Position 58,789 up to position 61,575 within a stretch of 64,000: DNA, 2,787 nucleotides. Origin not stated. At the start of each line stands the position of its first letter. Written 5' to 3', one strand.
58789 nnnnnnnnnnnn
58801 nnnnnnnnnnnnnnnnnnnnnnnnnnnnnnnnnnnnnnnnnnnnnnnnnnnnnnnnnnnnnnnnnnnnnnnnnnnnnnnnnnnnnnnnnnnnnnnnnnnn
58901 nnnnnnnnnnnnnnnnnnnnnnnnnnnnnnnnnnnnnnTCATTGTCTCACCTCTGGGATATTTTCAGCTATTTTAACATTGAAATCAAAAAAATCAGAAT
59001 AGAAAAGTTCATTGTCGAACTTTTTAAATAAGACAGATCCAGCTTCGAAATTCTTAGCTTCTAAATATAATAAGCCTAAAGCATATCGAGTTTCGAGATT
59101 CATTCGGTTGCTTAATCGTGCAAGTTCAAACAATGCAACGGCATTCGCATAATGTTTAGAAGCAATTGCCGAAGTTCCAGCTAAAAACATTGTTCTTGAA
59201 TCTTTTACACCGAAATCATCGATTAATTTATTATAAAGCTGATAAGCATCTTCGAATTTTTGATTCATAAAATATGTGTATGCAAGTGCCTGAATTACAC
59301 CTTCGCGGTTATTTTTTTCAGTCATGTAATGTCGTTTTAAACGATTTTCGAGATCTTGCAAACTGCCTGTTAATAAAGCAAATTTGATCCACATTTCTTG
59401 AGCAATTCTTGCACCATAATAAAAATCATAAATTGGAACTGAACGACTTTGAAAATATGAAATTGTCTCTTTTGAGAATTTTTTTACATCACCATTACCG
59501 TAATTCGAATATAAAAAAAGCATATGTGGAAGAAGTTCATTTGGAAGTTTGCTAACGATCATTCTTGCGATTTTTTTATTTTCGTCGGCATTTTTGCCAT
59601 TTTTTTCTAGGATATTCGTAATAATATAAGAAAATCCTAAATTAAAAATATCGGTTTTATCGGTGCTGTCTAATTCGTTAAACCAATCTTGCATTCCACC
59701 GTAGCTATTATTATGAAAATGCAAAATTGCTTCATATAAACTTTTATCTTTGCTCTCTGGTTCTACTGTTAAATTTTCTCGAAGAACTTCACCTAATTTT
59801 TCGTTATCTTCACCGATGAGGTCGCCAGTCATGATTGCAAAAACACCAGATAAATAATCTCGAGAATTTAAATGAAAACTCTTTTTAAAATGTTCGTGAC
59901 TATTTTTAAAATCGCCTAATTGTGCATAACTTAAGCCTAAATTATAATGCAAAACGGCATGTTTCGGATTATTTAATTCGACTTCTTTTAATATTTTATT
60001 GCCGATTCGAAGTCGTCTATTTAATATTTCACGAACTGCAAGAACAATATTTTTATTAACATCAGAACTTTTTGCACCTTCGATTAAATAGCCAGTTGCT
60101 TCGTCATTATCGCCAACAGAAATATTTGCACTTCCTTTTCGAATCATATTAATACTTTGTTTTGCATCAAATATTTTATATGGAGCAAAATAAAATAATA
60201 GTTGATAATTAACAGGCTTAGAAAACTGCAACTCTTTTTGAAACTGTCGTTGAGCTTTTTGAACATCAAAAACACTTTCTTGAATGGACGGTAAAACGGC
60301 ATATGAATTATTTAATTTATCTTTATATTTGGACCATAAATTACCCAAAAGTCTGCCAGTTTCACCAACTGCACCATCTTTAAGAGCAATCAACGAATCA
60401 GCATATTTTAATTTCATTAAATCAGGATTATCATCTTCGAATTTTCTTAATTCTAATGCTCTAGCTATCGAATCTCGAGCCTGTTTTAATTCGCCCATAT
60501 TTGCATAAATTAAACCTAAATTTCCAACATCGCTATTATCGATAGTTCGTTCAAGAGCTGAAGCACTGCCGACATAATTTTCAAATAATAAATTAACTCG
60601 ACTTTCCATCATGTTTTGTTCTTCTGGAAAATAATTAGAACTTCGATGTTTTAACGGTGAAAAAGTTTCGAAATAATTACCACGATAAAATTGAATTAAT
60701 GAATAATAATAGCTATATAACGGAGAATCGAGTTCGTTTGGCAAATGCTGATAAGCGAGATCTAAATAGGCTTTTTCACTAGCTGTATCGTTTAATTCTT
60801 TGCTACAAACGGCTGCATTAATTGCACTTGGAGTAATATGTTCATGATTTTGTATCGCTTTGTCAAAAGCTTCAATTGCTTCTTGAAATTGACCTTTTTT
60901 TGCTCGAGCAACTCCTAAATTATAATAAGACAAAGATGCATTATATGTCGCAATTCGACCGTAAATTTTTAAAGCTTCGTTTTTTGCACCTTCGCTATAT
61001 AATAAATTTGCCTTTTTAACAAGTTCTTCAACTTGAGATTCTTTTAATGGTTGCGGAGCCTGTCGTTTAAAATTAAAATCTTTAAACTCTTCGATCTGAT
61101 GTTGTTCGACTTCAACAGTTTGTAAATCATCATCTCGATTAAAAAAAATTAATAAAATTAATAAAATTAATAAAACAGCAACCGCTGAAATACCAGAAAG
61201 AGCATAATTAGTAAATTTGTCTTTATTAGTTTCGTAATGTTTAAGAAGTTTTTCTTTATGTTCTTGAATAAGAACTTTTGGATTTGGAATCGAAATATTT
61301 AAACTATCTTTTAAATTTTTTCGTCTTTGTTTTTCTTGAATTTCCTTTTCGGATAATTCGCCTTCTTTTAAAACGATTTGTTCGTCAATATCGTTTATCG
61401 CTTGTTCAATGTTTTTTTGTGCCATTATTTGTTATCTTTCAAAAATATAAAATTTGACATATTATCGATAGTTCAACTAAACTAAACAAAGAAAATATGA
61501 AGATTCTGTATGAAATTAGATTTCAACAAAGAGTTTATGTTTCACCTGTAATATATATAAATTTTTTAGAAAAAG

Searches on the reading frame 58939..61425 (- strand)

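Call 76: search_protein_families(library=pfam, proteins=[window:58939-61425:-], max_evalue=0.00001)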
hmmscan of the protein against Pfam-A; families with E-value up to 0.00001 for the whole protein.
window:58939-61425:- (828 aa): 13 families
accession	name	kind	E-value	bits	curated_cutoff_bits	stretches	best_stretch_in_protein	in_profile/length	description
PF00515.34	TPR_1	-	4.3e-19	67.9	27.8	1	166-192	3-29/34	Tetratricopeptide repeat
PF07719.23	TPR_2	-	1.5e-17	62.6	27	1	166-192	3-29/34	Tetratricopeptide repeat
PF13424.12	TPR_12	-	1.8e-14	54.1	30.1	0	149-193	27-74/77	Tetratricopeptide repeat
PF13181.12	TPR_8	-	1e-11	44.4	25.7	0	166-192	3-29/34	Tetratricopeptide repeat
PF13432.12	TPR_16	-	2.7e-11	44.1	32.7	0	137-193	2-60/65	Tetratricopeptide repeat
PF14559.12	TPR_19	-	8.8e-08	32.8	25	0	753-796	1-44/68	Tetratricopeptide repeat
PF23914.1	TPR_CcmH_CycH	-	1.8e-07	31.5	42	0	303-400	56-149/158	Cytochrome c-type biogenesis protein H TPR domain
PF13176.12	TPR_7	-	5.8e-07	29.5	27.9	0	166-190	1-25/36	Tetratricopeptide repeat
PF13174.12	TPR_6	-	1.2e-06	29.3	26.3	0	166-194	2-30/33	Tetratricopeptide repeat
PF13374.12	TPR_10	-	3e-06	27.5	27.5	0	302-328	7-33/42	Tetratricopeptide repeat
PF12895.13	ANAPC3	-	3.3e-06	27.7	27.2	0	698-767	14-80/82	Anaphase-promoting complex, cyclosome, subunit 3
PF13371.12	TPR_9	-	4e-06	27.2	35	0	167-195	32-60/73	Tetratricopeptide repeat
PF13428.12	TPR_14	-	7.2e-06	26.6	23.5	0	711-738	4-31/44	Tetratricopeptide repeat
